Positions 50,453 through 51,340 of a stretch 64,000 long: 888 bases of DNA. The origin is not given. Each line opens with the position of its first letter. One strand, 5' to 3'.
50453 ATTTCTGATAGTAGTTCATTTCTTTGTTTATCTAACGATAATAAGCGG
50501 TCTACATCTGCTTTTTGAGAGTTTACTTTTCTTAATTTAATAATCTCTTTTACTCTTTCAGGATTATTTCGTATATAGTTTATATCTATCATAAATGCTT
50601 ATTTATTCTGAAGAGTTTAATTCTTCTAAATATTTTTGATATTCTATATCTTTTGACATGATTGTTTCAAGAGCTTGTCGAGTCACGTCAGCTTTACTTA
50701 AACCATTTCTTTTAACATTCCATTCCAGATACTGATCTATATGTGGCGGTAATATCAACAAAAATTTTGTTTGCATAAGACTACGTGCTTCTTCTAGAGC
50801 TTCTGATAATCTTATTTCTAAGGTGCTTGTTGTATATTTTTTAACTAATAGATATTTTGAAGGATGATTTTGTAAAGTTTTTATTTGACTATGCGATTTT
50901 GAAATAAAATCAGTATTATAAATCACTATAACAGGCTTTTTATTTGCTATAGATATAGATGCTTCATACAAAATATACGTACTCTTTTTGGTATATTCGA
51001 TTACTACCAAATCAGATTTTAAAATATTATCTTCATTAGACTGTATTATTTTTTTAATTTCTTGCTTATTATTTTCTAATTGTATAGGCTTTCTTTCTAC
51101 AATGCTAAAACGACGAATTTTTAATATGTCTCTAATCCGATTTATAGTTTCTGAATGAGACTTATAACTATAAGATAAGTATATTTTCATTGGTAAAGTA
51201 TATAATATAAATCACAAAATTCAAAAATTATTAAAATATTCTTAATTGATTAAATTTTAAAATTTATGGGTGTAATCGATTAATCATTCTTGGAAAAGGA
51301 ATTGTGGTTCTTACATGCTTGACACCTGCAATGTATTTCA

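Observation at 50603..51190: NDT/SLOG-like Rossmannoid domain fused to a C-terminal ribbon-helix-helix, embedded between asnS and serS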

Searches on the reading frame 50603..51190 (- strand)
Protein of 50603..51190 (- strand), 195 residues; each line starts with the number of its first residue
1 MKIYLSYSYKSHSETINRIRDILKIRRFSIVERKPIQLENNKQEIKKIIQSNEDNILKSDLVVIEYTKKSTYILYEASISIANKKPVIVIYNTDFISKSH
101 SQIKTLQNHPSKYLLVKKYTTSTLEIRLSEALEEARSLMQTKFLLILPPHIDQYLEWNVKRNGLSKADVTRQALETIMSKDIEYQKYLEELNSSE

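Call 3: search_protein_families(library=pfam, proteins=[window:50603-51190:-], max_evalue=10)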
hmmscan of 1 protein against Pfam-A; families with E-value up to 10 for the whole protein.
window:50603-51190:- (195 aa): 5 families
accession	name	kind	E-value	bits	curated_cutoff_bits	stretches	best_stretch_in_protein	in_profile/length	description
PF08937.16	ThsB_TIR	-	7.6e-05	23.5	21.2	1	4-91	1-94/100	Thoeris protein ThsB, TIR-like domain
PF05014.21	Nuc_deoxyrib_tr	-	0.00045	20.8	28.8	1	11-94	12-99/117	Nucleoside 2-deoxyribosyltransferase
PF18306.6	LDcluster4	-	0.045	13.8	26.3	1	54-104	89-139/151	SLOG cluster4 family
PF14568.11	SUKH_6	-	0.048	14.6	27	1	5-95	15-103/119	SMI1-KNR4 cell-wall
PF01113.26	DapB_N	-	0.17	12.4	25.6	1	41-109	49-115/124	Dihydrodipicolinate reductase, N-terminus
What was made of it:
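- On Nucleoside 2-deoxyribosyltransferase superfamily / DNPH1 (Rcl): The query alone falls below the Pfam cutoff (20.8 against 28.8 bits, call 3).
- On SLOG (LOG-like) superfamily: LDcluster4 scores 13.8 bits against a cutoff of 26.3 (call 3).
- Closest known: HicB-type antitoxins. Same: There is a marginal ThsB_TIR Pfam hit and an FxSYS-like beta1 motif (call 3).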

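Call 4: search_protein_families(library=ncbifam, proteins=[window:50603-51190:-], max_evalue=10)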
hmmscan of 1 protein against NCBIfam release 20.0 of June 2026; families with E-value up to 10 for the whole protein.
window:50603-51190:- (195 aa): 1 family
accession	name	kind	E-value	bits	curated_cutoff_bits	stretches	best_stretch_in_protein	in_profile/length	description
TIGR04132.1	intra_fol_E_lig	hypoth_equivalog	0.011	15.2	350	1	29-107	42-118/241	putative folate metabolism gamma-glutamate ligase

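Call 5: search_solved_structures(query=window:50603-51190:-, max_evalue=10, show_alignments=3)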
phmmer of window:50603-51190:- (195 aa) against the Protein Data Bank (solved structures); distinct sequences matched with E-value up to 10: 0.

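Call 6: find_homologous_proteins(query=window:50603-51190:-, max_evalue=0.001)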
Query window:50603-51190:- (195 aa): 2 proteins with E <= 0.001 among 260 candidates.
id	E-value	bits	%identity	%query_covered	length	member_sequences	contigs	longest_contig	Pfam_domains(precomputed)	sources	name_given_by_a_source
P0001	2.4e-107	374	94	100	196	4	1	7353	-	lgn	-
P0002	1.8e-95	336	87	100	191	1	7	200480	-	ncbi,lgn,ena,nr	ncbi:MAG: TIR domain-containing protein [Candidatus Dojkabacteria bacterium]|nr:TIR domain-containin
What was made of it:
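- NCBI names the 87% ortholog 'TIR domain-containing protein' (call 6).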

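Call 7: search_protein_families(library=padloc, proteins=[window:50603-51190:-], max_evalue=10)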
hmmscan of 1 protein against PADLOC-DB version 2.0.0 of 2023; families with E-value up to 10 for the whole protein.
window:50603-51190:- (195 aa): 6 families
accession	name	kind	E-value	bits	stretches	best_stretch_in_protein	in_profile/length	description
PDLC00431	ThsB1|ThsB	-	2.1e-05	23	1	2-120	4-128/162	TIR-like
PDLC00433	ThsB1|ThsB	-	0.00022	19.2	1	2-117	4-121/164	TIR-like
PDLC04688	PDC-M50B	-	0.00029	19.1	1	2-122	4-129/162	-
PDLC00427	ThsB1|ThsB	-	0.0082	14.1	1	67-107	103-145/170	TIR-like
PDLC01756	Cas2g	-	0.014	13.4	1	30-88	38-95/96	-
PDLC04193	HEC-01B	-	0.017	13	1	29-70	112-153/195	-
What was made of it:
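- The query hits Pfam ThsB_TIR just above cutoff (23.5 bits against 21.2) and PADLOC ThsB models (E=2e-5) (calls 3, 7).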

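Call 8: search_protein_families(library=phrogs, proteins=[window:50603-51190:-], max_evalue=10)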
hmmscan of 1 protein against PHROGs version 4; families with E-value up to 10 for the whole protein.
window:50603-51190:- (195 aa): 2 families
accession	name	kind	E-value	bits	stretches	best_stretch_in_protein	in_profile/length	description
phrog_7995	-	DNA, RNA and nucleotide metabolism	0.076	13.3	1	46-93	84-133/336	nucleoside deoxyribosyltransferase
phrog_6988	-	unknown function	2.3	9.1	1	3-97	6-107/135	-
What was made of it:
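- Tried and rejected: NCBIfam, PHROGs and PADLOC gave nothing decisive (calls 4, 7, 8).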

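Call 12: find_encoding_contigs(protein=P0002, flank=6000, max_places=4)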
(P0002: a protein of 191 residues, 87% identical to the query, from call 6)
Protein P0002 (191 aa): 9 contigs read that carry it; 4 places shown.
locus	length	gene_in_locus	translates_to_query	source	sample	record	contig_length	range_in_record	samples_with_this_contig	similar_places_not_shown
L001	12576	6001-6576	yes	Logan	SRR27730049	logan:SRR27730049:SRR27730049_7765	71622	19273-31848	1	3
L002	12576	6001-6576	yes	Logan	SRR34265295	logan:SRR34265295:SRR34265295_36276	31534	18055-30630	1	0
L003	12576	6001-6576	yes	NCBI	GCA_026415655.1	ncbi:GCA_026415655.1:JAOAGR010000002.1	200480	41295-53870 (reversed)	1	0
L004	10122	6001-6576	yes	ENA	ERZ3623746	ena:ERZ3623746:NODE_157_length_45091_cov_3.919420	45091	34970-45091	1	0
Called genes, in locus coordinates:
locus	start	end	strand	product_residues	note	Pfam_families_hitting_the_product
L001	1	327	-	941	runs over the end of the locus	PF00675:Peptidase_M16, PF05193:Peptidase_M16_C, PF08367:M16C_assoc, PF22516:PreP_C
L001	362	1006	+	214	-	PF11967:RecO_N (faint)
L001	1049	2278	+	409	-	-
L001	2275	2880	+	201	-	-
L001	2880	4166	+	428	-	PF00275:EPSP_synthase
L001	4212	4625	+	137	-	PF00436:SSB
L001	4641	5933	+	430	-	PF01336:tRNA_anti-codon, PF00152:tRNA-synt_2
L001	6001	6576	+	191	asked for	-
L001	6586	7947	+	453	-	PF02403:Seryl_tRNA_N, PF00587:tRNA-synt_2b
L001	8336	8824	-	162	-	PF03449:GreA_GreB_N, PF01272:GreA_GreB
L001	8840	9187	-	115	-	PF00453:Ribosomal_L20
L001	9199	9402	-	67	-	PF01632:Ribosomal_L35p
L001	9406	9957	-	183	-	PF05198:IF3_N, PF00707:IF3_C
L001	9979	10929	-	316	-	PF02388:FemAB (faint)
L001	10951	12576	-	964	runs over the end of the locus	PF00912:Transgly, PF00905:Transpeptidase, PF17957:Big_7 (faint)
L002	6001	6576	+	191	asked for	-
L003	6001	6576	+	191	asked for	-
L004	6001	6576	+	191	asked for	-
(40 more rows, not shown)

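Call 18: predict_structure(alignment_id=A1)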
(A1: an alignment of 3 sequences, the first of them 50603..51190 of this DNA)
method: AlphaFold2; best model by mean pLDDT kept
length: 195 residues; sequences in the alignment: 3
mean_pLDDT: 41.7   pTM: 0.31
mean pLDDT of the five models: 41.7, 40.5, 39.8, 39.2, 37.3
residues with pLDDT >= 90: 0; 70-90: 3; 50-70: 42; < 50: 150
segments of 3 or more residues with pLDDT < 50: 1-15, 25-131, 133-149, 176-179
pLDDT, mean of each block of 10 residues (from residue 1): 41 49 47 38 44 33 33 29 30 31 30 29 40 44 33 62 58 48 64 57
secondary structure, 60 per line:
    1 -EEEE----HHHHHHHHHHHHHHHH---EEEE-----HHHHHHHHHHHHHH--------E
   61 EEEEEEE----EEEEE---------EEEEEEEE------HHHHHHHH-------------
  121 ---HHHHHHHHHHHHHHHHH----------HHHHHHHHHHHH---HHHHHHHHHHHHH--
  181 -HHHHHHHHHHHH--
elements in order: E2-5 H10-25 E29-32 H38-51 E60-67 E72-76 E86-93 H100-107 H124-140 H151-162 H166-178 H182-193
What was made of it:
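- Tried and rejected: AF2 with a 3-sequence alignment failed (pLDDT 41.7, call 18).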

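Call 19: search_protein_representatives(protein=window:50603-51190:-)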
Query: 195 residues. Proteins with E-value up to 0.001 (for the whole library): 373; up to 1e-10: 74; up to 1e-30: 1. The best 150 are listed.
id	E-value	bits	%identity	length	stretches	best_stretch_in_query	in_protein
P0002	5.8e-96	335.5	88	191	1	1-195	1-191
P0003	6.4e-29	117.3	41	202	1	2-190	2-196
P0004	3.7e-27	111.6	38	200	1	1-190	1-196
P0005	5.4e-24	101.3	41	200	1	1-189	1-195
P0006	3.6e-23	98.6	33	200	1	1-190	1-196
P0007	6.6e-22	94.5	35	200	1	33-189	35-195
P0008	1.3e-21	93.6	34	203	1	37-190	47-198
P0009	6.3e-21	91.3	35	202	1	41-190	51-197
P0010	2.1e-20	89.6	36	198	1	22-192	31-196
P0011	4.5e-20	88.5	38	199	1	34-189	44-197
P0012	8.5e-20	87.6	34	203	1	17-191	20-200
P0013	1.7e-19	86.7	32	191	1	47-190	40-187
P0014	4.7e-19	85.2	35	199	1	41-188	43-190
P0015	5.1e-19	85.1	34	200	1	41-190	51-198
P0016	7.4e-19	84.6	37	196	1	46-191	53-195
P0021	3.2e-18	82.5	32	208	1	38-191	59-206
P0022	3.8e-18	82.3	35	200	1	1-187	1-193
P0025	9.0e-18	81.1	28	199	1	3-189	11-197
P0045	2.9e-15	72.9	34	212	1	43-192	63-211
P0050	5.9e-15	71.9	27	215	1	35-192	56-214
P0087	5.3e-10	55.8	27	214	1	36-191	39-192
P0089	5.6e-10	55.7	26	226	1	49-194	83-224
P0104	7.5e-09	52.0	24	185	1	43-194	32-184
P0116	4.4e-08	49.5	34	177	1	1-189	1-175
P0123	8.5e-08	48.6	28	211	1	46-186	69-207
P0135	1.3e-07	48.0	37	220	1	57-191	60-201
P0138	1.6e-07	47.7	29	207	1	55-191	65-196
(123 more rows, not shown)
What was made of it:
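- Checked: Nearly all are 180-205 aa and match across both halves (call 19).
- Tried and rejected: The exhaustive HMMER search was needed (call 19).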

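Call 23: search_protein_families(library=pfam, alignment_id=A2, max_evalue=0.01)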
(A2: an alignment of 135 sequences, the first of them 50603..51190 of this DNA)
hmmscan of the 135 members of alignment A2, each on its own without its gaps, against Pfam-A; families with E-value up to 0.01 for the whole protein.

A. member 1, window:50603-51190:- (195 aa): 2 families
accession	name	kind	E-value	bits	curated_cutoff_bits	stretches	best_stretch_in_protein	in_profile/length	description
PF08937.16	ThsB_TIR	-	7.6e-05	23.5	21.2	1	4-91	1-94/100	Thoeris protein ThsB, TIR-like domain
PF05014.21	Nuc_deoxyrib_tr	-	0.00045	20.8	28.8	1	11-94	12-99/117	Nucleoside 2-deoxyribosyltransferase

B. families by the number of members that match (of 135 scanned): 20 families
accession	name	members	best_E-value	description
PF05014.21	Nuc_deoxyrib_tr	65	9.6e-12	Nucleoside 2-deoxyribosyltransferase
PF12651.13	RHH_3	8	0.00024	Ribbon-helix-helix domain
PF08937.16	ThsB_TIR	3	7.6e-05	Thoeris protein ThsB, TIR-like domain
PF15891.11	Nuc_deoxyri_tr2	3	0.00036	Nucleoside 2-deoxyribosyltransferase like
PF01402.27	RHH_1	2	0.0013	Ribbon-helix-helix protein, copG family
PF21983.2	NikA-like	2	0.0014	Mobilization protein NikA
PF13676.11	TIR_2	2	0.0063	TIR domain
PF19434.4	OPA1_C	1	6.7e-06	Dynamin-like GTPase OPA1 C-terminal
PF05204.19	Hom_end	1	0.00063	Homing endonuclease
PF25655.1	Phi6_P8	1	0.0014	Phi6 bacteriophage P8 capsid protein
PF09126.16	NaeI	1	0.0015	Restriction endonuclease NaeI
PF21810.3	DUF6880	1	0.003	Family of unknown function (DUF6880)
PF08885.17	GSCFA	1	0.0033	GSCFA family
PF13200.12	DUF4015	1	0.0048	Putative glycosyl hydrolase domain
PF24524.1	DUF7596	1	0.0058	Domain of unknown function (DUF7596)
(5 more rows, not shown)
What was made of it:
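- On Nucleoside 2-deoxyribosyltransferase superfamily / DNPH1 (Rcl): Of 135 members, 65 hit PF05014 at E<0.01 (call 23).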

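Call 24: search_solved_structures(query=A2, max_evalue=10, show_alignments=4)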
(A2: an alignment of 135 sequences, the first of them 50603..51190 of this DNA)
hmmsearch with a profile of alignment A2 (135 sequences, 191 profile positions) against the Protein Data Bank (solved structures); distinct sequences matched with E-value up to 10: 49.
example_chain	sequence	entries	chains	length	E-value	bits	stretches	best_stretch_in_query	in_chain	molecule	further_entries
4fyh_A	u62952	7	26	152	3e-17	66.1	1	3-132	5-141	Deoxyribonucleoside 5'-monophosphate N-glycosidase | 2'-deoxynucleoside 5'-phosphate N-hydrolase 1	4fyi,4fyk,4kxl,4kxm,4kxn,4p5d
2klh_A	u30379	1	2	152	9.2e-17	64.5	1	3-132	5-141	c-Myc-responsive protein Rcl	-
2khz_A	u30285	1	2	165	1e-16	64.3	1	3-133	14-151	c-Myc-responsive protein Rcl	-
8rps_C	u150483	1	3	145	2.9e-15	59.6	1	3-132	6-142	2'-deoxynucleoside 5'-phosphate N-hydrolase 1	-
8rpt_B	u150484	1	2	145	9e-15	58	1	3-132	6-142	2'-deoxynucleoside 5'-phosphate N-hydrolase 1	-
9da1_A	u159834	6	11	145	9.2e-15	58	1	3-132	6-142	5-hydroxymethyl-dUMP N-hydrolase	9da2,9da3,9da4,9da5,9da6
8os9_A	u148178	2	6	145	9.2e-15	58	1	3-132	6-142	2'-deoxynucleoside 5'-phosphate N-hydrolase 1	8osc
9i3q_A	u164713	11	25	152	1e-14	57.9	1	3-132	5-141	5-hydroxymethyl-dUMP N-hydrolase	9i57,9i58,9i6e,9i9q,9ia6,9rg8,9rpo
8qhr_A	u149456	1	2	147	1e-14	57.8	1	3-132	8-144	2'-deoxynucleoside 5'-phosphate N-hydrolase 1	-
4p5e_A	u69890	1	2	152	1e-14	57.8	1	3-132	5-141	2'-deoxynucleoside 5'-phosphate N-hydrolase 1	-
8qhq_A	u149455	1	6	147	1.1e-14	57.8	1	3-132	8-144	2'-deoxynucleoside 5'-phosphate N-hydrolase 1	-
8rqd_C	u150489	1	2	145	2e-14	56.9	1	4-132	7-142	2'-deoxynucleoside 5'-phosphate N-hydrolase 1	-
2a0k_A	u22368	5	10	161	2e-06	30.8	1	2-112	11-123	Nucleoside 2-deoxyribosyltransferase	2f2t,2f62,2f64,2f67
4jen_A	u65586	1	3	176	1.4e-05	28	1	12-130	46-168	CMP N-GLYCOSIDASE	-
2l82_A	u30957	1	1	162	2.3e-05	27.3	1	14-136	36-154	DESIGNED PROTEIN OR32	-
8fz9_A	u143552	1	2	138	0.38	13.6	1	38-108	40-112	TIR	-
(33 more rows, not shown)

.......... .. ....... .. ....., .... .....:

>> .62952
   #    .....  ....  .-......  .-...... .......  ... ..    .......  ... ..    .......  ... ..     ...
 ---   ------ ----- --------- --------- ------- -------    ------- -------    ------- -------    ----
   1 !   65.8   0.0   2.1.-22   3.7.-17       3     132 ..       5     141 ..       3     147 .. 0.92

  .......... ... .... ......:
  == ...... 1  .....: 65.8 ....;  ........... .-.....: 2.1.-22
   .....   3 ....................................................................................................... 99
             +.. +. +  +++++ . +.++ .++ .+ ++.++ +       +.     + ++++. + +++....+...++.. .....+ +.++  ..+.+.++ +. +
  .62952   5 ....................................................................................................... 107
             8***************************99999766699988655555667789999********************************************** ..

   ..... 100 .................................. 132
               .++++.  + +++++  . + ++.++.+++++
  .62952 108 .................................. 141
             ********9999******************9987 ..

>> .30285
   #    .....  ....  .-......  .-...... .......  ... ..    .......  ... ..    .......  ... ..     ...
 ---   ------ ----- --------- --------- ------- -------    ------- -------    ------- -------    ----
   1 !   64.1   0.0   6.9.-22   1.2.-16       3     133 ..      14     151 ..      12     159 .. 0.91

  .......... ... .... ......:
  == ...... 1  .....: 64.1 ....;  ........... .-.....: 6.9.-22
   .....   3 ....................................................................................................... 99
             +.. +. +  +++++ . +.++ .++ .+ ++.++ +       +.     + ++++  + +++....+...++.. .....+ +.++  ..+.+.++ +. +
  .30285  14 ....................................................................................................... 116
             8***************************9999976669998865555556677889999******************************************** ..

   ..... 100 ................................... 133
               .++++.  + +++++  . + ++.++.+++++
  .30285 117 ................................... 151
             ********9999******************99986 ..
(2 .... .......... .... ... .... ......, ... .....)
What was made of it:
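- On Nucleoside 2-deoxyribosyltransferase superfamily / DNPH1 (Rcl): The family profile matches rat and human DNPH1 at E=3e-17 to 2e-14 over positions 3-132 (call 24).
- On ThsB-type TIR (Thoeris): The family profile against TIR 8fz9 gives E=0.38 (call 24).
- The family profile matches DNPH1/Rcl at E=3e-17 over positions 3-132 (call 24). The family profile gives TIR (8fz9) at E=0.38 against DNPH1 at 3e-17 (call 24).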

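Call 25: predict_structure(alignment_id=A2)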
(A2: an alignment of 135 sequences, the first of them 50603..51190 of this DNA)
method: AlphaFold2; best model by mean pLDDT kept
length: 195 residues; sequences in the alignment: 135
mean_pLDDT: 95.0   pTM: 0.80
mean pLDDT of the five models: 95.0, 94.8, 94.7, 94.6, 94.6
residues with pLDDT >= 90: 179; 70-90: 14; 50-70: 2; < 50: 0
segments of 3 or more residues with pLDDT < 50: none
pLDDT, mean of each block of 10 residues (from residue 1): 96 95 97 95 97 98 96 96 98 85 94 97 98 94 87 97 95 96 97 89
secondary structure, 60 per line:
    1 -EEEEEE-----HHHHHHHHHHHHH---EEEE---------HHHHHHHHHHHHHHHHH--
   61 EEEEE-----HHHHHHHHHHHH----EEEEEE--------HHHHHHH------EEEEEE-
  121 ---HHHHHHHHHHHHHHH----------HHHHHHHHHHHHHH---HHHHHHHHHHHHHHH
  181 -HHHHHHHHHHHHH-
elements in order: E2-7 H13-25 E29-32 H42-58 E61-65 H71-82 E87-92 H101-107 E114-119 H124-138 H149-162 H166-180 H182-194
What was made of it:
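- On Nucleoside 2-deoxyribosyltransferase superfamily / DNPH1 (Rcl): The AF2 model (pLDDT 95) shows b1-a1-b2-a2-b3-a3-b4-a4-b5-a5 (call 25).
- On Ribbon-helix-helix (CopG/Arc/MetJ) superfamily: The monomer model gives an extended segment at 139-148, then helices 149-162 and 166-180 (call 25).
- AF2 with 135 sequences gives pLDDT 95 and pTM 0.80, with Rossmannoid plus extended strand plus helices (call 25).
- Tried and rejected: The 135-sequence alignment fixed it (call 25).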

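Call 91: find_related_loci(query=A6, collection=metagenome_contigs, flank=4000)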
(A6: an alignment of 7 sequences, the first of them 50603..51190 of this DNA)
Query A6 (195 aa) in metagenome_contigs; peptide patterns used: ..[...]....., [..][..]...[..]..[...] (x = any residue, [..] = any of these).
299 stretches matched a pattern; 18 encode a relative of the query (tblastn E <= 1e-3); 18 distinct loci.
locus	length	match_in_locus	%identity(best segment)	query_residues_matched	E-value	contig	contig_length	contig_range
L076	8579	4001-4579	37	1-187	6e-38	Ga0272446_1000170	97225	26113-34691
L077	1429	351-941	32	1-191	1e-24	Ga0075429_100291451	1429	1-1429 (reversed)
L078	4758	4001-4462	32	39-193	2e-22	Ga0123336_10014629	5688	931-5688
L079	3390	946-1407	32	39-193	2e-22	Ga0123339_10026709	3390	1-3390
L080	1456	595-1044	35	33-186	1e-21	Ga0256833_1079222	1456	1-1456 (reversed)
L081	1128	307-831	30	10-187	2e-21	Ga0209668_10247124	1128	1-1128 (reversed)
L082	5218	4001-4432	36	39-188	5e-21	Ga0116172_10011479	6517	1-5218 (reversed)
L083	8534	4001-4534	33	10-188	6e-20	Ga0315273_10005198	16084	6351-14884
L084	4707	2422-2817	36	59-191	1e-19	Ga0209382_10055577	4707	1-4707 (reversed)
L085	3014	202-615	34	50-188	3e-19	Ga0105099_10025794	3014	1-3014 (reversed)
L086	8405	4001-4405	31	50-186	1e-18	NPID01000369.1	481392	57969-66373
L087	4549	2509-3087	29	1-190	6e-18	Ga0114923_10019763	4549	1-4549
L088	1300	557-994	32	40-188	9e-18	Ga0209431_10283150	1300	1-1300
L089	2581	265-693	32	39-187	2e-17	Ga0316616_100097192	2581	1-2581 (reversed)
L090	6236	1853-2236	31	58-187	4e-17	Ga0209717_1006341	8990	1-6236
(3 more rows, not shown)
